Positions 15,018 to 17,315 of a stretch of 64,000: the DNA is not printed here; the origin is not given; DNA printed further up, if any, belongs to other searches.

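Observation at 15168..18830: B12-binding radical SAM enzyme with a CX4CX2C cluster and a possible C-terminal PqqD-like domain, next to a ZnR-DUF4178 / DUF350 / ZnR-DUF4178 triad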

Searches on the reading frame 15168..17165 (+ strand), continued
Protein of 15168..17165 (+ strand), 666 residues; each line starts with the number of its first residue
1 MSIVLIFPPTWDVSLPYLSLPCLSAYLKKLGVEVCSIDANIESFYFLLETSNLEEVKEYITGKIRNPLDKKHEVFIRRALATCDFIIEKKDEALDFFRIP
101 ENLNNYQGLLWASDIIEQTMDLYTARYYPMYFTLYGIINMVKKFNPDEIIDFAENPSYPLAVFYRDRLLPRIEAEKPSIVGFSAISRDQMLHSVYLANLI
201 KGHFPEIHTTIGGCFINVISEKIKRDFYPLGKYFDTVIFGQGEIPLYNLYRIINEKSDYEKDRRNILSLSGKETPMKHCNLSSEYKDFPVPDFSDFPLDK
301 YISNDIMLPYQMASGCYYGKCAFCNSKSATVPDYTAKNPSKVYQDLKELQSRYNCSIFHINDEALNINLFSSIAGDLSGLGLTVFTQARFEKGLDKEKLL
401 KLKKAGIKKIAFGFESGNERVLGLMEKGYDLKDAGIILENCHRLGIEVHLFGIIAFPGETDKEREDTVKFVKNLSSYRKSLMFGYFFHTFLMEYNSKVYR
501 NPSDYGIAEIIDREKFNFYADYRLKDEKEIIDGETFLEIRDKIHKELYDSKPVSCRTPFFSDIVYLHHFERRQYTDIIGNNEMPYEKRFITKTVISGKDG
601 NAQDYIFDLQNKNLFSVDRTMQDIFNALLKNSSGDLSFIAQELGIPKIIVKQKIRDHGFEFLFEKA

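Call 11: find_encoding_contigs(protein=P0004, flank=10000, max_places=3)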
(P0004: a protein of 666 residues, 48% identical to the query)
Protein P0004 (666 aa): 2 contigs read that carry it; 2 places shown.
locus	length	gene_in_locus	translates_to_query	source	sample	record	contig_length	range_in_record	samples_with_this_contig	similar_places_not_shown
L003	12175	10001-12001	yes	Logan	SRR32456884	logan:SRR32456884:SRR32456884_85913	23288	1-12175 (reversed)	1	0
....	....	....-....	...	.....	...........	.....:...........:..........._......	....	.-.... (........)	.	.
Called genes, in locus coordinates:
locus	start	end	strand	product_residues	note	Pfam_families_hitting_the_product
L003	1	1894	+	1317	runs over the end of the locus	PF00211:Guanylate_cyc, PF13191:AAA_16, PF13424:TPR_12, PF00515:TPR_1 (weak), PF13181:TPR_8 (weak), PF13424:TPR_12, PF17874:TPR_MalT (weak), PF13424:TPR_12, +11 more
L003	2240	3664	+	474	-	-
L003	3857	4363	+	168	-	-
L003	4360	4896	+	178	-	-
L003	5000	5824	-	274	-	PF00753:Lactamase_B, PF23023:Anti-Pycsar_Apyc1 (weak), PF12706:Lactamase_B_2 (weak)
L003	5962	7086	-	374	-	PF03977:OAD_beta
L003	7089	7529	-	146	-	PF25919:BSH_CusB (faint), PF00364:Biotin_lipoyl, PF25917:BSH_RND (weak), PF25984:BSH_YknX (faint)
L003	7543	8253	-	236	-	PF04277:OAD_gamma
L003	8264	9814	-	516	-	PF01039:Carboxyl_trans, PF03255:ACCA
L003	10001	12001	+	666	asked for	PF02310:B12-binding (faint), PF04055:Radical_SAM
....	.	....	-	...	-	?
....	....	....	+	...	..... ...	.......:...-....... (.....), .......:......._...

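Call 13: find_encoding_contigs(protein=P0001, flank=1000, max_places=2)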
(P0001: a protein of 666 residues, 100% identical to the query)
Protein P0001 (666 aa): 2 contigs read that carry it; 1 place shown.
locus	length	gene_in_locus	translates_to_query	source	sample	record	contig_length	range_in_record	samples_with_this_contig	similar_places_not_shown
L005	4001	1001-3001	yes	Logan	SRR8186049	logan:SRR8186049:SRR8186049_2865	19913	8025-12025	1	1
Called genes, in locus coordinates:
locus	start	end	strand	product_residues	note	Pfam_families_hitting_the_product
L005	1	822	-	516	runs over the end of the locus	PF01039:Carboxyl_trans, PF03255:ACCA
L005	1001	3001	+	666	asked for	PF02310:B12-binding (weak), PF04055:Radical_SAM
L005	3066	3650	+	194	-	-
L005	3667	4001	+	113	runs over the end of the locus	PF03994:DUF350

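Call 17: search_solved_structures(query=window:15168-17165:+, max_evalue=0.01, show_alignments=2)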
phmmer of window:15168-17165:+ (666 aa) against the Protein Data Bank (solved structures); distinct sequences matched with E-value up to 0.01: 0.

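Call 18: search_protein_families(library=pfam, proteins=[P0008, P0025, P0006], max_evalue=10)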
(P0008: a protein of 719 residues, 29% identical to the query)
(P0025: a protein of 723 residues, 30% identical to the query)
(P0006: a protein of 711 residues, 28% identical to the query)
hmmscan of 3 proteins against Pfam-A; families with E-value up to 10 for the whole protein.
P0008 (719 aa): 3 families
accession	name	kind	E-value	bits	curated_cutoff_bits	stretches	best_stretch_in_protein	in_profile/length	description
PF04055.27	Radical_SAM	-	2.1e-18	67.5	29.5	1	321-481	4-166/166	Radical SAM superfamily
PF02310.24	B12-binding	-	4.4e-06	27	32.1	1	180-256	46-119/121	B12 binding domain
PF05402.18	PqqD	-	1.2e-05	26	23.4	1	657-714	10-67/67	Coenzyme PQQ synthesis protein D (PqqD)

P0025 (723 aa): 4 families
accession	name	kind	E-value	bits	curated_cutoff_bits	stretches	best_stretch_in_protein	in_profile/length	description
PF04055.27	Radical_SAM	-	1.6e-17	64.6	29.5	1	320-481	3-166/166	Radical SAM superfamily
PF05402.18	PqqD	-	2e-06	28.5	23.4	1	653-717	3-67/67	Coenzyme PQQ synthesis protein D (PqqD)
PF02310.24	B12-binding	-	9.3e-06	25.9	32.1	1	153-256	16-119/121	B12 binding domain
PF25376.1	Pre-PUA_NSUN2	-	0.14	13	24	1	657-696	36-77/99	NSUN2 Pre-PUA domain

P0006 (711 aa): 3 families
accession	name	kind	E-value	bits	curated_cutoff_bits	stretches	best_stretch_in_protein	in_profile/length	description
PF04055.27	Radical_SAM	-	6.7e-22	78.9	29.5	1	319-479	4-166/166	Radical SAM superfamily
PF05402.18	PqqD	-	4.9e-10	40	23.4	1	649-706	7-64/67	Coenzyme PQQ synthesis protein D (PqqD)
PF02310.24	B12-binding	-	7.1e-10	39.2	32.1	2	156-256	32-120/121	B12 binding domain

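Call 23: find_related_loci(query=A1, collection=genome_contigs, flank=10000)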
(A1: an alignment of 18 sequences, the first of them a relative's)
Query A1 (666 aa) in genome_contigs; peptide patterns used: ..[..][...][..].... (x = any residue, [..] = any of these).
600 stretches matched a pattern (row limit reached: there are more); 587 encode a relative of the query (tblastn E <= 1e-3); the best 80 are kept; 80 distinct loci.
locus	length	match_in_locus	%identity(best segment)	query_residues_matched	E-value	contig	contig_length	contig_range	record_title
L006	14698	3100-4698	32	1-522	1e-70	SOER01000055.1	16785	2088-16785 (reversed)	MAG: Candidatus Loosdrechtia aerotolerans isolate YC1 NODE_55_length_16785_cov_11.170489, whole genome shotgun sequence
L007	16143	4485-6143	29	1-549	8e-70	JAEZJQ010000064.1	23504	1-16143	MAG: Bacillota bacterium isolate OH_CDB_241 k127_2035053, whole genome shotgun sequence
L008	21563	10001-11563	31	1-511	1e-67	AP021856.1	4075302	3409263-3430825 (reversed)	Candidatus Brocadia pituitae DNA, complete genome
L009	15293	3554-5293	28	1-572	2e-67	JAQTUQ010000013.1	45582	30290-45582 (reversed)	MAG: Dehalococcoidales bacterium isolate STB_68 NODE_1652_length_45582_cov_4.194302_Sandtown_B, whole genome shotgun seq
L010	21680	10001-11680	29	1-549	1e-66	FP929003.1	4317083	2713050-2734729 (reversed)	Candidatus Nitrospira defluvii chromosome, complete genome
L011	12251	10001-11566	29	2-514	1e-66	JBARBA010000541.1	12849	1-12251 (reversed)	MAG: Anaerolineales bacterium isolate MFD05764_ilm_asm_bin8 k127_726516, whole genome shotgun sequence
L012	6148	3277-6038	30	1-549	2e-66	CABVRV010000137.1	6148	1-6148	MAG: uncultured Nitrospira sp. isolate Nitrospira sp. RBC001 genome assembly, contig: MAG001_137, whole genome shotgun s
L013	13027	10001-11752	29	1-584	3e-66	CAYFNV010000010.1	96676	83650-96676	MAG TPA_asm: uncultured Nitrospina sp. isolate ERP019367_co1_61 genome assembly, contig: NODE_295_length_96676_cov_28.69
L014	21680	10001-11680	29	1-549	6e-66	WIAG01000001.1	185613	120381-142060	MAG: Nitrospira sp. CR1.2 NODE_79_length_185613_cov_20.4944, whole genome shotgun sequence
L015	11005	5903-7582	29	1-549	6e-66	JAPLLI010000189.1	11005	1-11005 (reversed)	MAG: Nitrospirae bacterium isolate LacPavin_0920_WC57_MAG_58_9 LacPavin_0920_WC57_scaffold_1538750, whole genome shotgun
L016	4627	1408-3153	30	3-585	7e-66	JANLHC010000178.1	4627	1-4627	MAG: Candidatus Scalindua sp. isolate P6-7 k99_24024, whole genome shotgun sequence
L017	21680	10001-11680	30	1-549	3e-65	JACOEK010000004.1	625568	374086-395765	MAG: Nitrospira sp. isolate S2bin.16 NODE_10_length_625568_cov_30.218608, whole genome shotgun sequence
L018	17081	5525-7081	29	1-508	1e-64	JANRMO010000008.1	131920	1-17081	MAG: Nitrospiraceae bacterium isolate NOB01 NOB01_08, whole genome shotgun sequence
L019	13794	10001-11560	28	1-510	1e-64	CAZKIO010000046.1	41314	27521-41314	MAG TPA_asm: uncultured Planctomycetaceae bacterium isolate SRP287453_co1_19 genome assembly, contig: NODE_1475_length_4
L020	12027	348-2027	29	1-549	1e-64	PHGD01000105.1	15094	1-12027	MAG: Nitrospira sp. LK70 C_2_scaffold_11807, whole genome shotgun sequence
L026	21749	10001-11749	28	1-584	1e-62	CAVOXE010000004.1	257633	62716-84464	MAG: Nitrospirota bacterium isolate MFD00392.bin.1.17 genome assembly, contig: contig_28766, whole genome shotgun sequen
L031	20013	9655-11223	30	1-512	9e-62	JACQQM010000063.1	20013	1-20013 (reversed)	MAG: Nitrospirae bacterium isolate NC_groundwater_1333_Ag_S-0.2um_61_61 S_p2_S4_coassembly_k141_1696402, whole genome sh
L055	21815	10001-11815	27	1-591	5e-58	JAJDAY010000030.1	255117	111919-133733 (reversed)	MAG: Nitrospinaceae bacterium isolate OFTM181 OFTM181_29, whole genome shotgun sequence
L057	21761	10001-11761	28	1-573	5e-58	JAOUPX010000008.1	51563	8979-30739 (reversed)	MAG: Nitrospinota bacterium isolate 8_1_Oct_SF_Bin69 8_1_Oct_SF_Bin69_scaffold_225_c1, whole genome shotgun sequence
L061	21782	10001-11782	27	1-580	5e-58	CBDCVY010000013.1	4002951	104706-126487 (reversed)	MAG: Nitrospinaceae bacterium isolate b0709e44-287e-4b74-9289-be2073200a22 genome assembly, contig: contig_13, whole gen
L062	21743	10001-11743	27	3-584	1e-57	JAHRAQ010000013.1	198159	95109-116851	MAG: Nitrospirales bacterium isolate MEX2-MAG7 k127_477586_5712, whole genome shotgun sequence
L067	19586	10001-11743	29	3-584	8e-62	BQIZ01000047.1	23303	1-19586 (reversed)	MAG: Nitrospirales bacterium NPIRA06 DNA, sequence047, whole genome shotgun sequence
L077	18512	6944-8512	26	1-511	2e-53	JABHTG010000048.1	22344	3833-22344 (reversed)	MAG: Nitrospina sp. isolate SI039_bin56 k141_661046, whole genome shotgun sequence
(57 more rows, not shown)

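Call 31: search_protein_families(library=pfam, proteins=[L067:14191-15432:+, L062:15414-16343:+, L057:11938-13041:+, L077:9978-11357:+, L077:11498-12514:+, L055:4217-4723:-, L061:14633-16153:-, L031:7894-9402:+, L026:7064-8467:+, L055:9094-9699:-], max_evalue=0.001)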
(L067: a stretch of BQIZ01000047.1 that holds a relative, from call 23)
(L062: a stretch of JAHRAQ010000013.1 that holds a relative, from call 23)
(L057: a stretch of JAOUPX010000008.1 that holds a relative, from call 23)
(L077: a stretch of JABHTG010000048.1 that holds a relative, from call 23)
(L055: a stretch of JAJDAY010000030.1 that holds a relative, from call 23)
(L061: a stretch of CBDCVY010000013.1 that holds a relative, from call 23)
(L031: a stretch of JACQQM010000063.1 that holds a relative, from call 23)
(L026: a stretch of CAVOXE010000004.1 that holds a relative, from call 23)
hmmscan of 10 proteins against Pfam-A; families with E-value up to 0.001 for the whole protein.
L067:14191-15432:+ (414 aa): 0 families

L062:15414-16343:+ (310 aa): 2 families
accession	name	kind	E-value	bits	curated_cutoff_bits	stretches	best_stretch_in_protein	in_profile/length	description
PF02567.21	PhzC-PhzF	-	1e-69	235.6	27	1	14-306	2-281/281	Phenazine biosynthesis-like protein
PF05544.16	Pro_racemase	-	9.5e-05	22.1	27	1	52-132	56-136/325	Proline racemase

L057:11938-13041:+ (368 aa): 31 families (the best 25 are shown)
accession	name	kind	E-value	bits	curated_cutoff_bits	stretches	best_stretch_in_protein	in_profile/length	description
PF13414.12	TPR_11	-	2.2e-43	146.1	26.8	5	249-290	1-42/42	TPR repeat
PF00515.34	TPR_1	-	3.5e-39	131.5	27.8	2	243-275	2-34/34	Tetratricopeptide repeat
PF13431.12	TPR_17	-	1.5e-36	122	24.4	2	264-296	1-33/34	Tetratricopeptide repeat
PF07719.23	TPR_2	-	2.5e-36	121.2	27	3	242-275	1-34/34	Tetratricopeptide repeat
PF13181.12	TPR_8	-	1e-35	119.3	25.7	2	243-274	2-33/34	Tetratricopeptide repeat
PF14559.12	TPR_19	-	1.1e-34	119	25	4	86-141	5-60/68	Tetratricopeptide repeat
PF13428.12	TPR_14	-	4.4e-25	86.1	23.5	0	282-316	7-41/44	Tetratricopeptide repeat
PF13432.12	TPR_16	-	7.8e-25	87.4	32.7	1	77-139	2-64/65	Tetratricopeptide repeat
PF13424.12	TPR_12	-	2.6e-21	76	30.1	2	213-273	8-76/77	Tetratricopeptide repeat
PF23914.1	TPR_CcmH_CycH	-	4.5e-20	72.5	42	1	95-207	39-154/158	Cytochrome c-type biogenesis protein H TPR domain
PF14561.12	TPR_20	-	3.3e-17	63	25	1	57-106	7-56/90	Tetratricopeptide repeat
PF13176.12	TPR_7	-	1.2e-13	50.3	27.9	0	247-273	4-32/36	Tetratricopeptide repeat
PF13374.12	TPR_10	-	7.2e-13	48.5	27.5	0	244-270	4-30/42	Tetratricopeptide repeat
PF13174.12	TPR_6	-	1.3e-12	47.9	26.3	0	78-105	6-33/33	Tetratricopeptide repeat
PF13371.12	TPR_9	-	9.7e-12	45.2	35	0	116-177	5-66/73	Tetratricopeptide repeat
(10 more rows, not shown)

L077:9978-11357:+ (460 aa): 1 family
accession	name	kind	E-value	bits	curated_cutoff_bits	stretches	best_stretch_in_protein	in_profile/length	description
PF02636.23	Methyltransf_28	-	1.4e-07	31.7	23.3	1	59-181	7-124/249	Putative S-adenosyl-L-methionine-dependent methyltransferase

L077:11498-12514:+ (339 aa): 0 families

L055:4217-4723:- (168 aa): 1 family
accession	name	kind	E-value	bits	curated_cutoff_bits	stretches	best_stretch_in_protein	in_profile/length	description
PF07603.17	Lcl_C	-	4.4e-20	72.6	34.9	1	16-141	1-117/117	Lcl C-terminal domain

L061:14633-16153:- (506 aa): 1 family
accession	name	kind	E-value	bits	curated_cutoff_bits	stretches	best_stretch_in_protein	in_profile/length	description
PF01436.27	NHL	-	5.1e-27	93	20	1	167-191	1-26/28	NHL repeat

L031:7894-9402:+ (503 aa): 8 families
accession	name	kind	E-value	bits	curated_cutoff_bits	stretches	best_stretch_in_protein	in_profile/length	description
PF13649.12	Methyltransf_25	-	9.9e-16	58.7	27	1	106-181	1-75/97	Methyltransferase domain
PF08242.18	Methyltransf_12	-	1.6e-14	54.8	30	1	107-179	1-75/98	Methyltransferase domain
PF13847.12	Methyltransf_31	-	2.3e-14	53.8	27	1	104-232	5-108/145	Methyltransferase domain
PF05175.20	MTS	-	1.5e-09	38.1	23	1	103-175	32-104/170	Methyltransferase small domain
PF08241.18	Methyltransf_11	-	2e-09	38.4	21.2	1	108-180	2-71/95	Methyltransferase domain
PF13489.12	Methyltransf_23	-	9.3e-09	35.7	27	1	84-179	4-91/164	Methyltransferase domain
PF02390.23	Methyltransf_4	-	3.2e-06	27.2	24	1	105-160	4-59/173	Putative methyltransferase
PF01135.25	PCMT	-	0.00087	19.6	20.3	0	104-178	75-151/210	Protein-L-isoaspartate(D-aspartate) O-methyltransferase (PCMT)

L026:7064-8467:+ (468 aa): 1 family
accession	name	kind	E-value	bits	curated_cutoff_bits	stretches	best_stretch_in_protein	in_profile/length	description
PF00171.27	Aldedh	-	1.5e-26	93.4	23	2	24-305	31-293/461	Aldehyde dehydrogenase family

L055:9094-9699:- (201 aa): 0 families

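Call 47: find_related_loci(query=A6, collection=metagenome_contigs, flank=10000)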
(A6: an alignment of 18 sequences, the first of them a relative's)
Query A6 (113 aa) in metagenome_contigs; peptide patterns used: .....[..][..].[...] (x = any residue, [..] = any of these).
600 stretches matched a pattern (row limit reached: there are more); 55 encode a relative of the query (tblastn E <= 1e-3); 55 distinct loci.
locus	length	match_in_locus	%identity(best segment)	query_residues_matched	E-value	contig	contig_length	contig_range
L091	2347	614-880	52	1-92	1e-28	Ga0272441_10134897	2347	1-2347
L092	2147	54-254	60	47-113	2e-24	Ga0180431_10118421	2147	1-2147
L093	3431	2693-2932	38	32-112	4e-17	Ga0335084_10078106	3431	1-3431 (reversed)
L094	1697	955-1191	43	34-112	1e-16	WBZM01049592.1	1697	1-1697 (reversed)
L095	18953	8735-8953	42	41-113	1e-16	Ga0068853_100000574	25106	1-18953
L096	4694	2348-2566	41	41-113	3e-16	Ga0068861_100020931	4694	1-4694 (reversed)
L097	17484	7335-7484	62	55-104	8e-16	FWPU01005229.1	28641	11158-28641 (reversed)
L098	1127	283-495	42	42-112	5e-15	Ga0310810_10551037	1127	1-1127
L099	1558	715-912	45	47-112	6e-15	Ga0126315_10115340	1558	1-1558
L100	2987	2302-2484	51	52-112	1e-14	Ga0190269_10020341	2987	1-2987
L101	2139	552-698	53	52-100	1e-14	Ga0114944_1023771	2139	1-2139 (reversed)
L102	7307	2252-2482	36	41-112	1e-14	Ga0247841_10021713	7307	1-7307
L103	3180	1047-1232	47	51-112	2e-14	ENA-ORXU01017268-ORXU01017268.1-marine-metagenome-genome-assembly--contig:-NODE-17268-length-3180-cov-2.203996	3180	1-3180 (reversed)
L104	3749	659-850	48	50-113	6e-14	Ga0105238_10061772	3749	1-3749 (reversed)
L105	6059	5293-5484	48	50-113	6e-14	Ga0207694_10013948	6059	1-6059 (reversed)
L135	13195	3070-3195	43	62-103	2e-7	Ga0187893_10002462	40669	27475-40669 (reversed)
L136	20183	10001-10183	37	41-103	2e-7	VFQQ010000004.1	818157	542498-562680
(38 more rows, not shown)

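Call 49: predict_structure(alignment_id=A5)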
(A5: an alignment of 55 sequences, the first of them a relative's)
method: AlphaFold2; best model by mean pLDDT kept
length: 666 residues; sequences in the alignment: 55
mean_pLDDT: 89.3   pTM: 0.89
mean pLDDT of the five models: 89.3, 89.0, 88.3, 88.3, 85.0
residues with pLDDT >= 90: 396; 70-90: 245; 50-70: 23; < 50: 2
segments of 3 or more residues with pLDDT < 50: none
pLDDT, mean of each block of 10 residues (from residue 1): 94 90 97 97 96 96 93 93 93 91 86 92 95 88 84 93 97 97 92 96 96 88 79 92 94 86 87 69 92 96 91 87 79 89 97 95 81 95 92 92 94 93 91 95 92 90 95 87 85 88 93 78 89 84 86 62 80 76 82 80 88 89 94 89 96 91 67
secondary structure, 60 per line:
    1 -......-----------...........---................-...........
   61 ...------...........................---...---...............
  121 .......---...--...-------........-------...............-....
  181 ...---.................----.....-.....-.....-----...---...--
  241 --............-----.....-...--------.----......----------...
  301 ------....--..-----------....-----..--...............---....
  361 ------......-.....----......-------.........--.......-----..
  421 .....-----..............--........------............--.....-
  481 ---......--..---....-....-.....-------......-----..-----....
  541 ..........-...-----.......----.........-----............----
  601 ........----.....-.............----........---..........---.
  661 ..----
elements in order: E2-7 H19-29 E33-38 H39-48 H50-63 H70-96 H106-127 E131-133 E136-138 H146-153 H161-175 E177-183 H187-203 E208-212 H214-218 H220-224 E236-238 H243-254 H260-263 E266-268 H282-287 E307-310 H326-329 H339-353 E357-360 H367-372 H374-378 E383-388 H396-404 E407-413 H419-425 H431-444 E447-454 H461-472 H475-479 E484-489 H497-500 H502-505 E507-511 E519-524 H537-550 H560-566 H571-579 H585-588 E589-596 E601-608 E613-617 H619-631 H636-643 H647-656
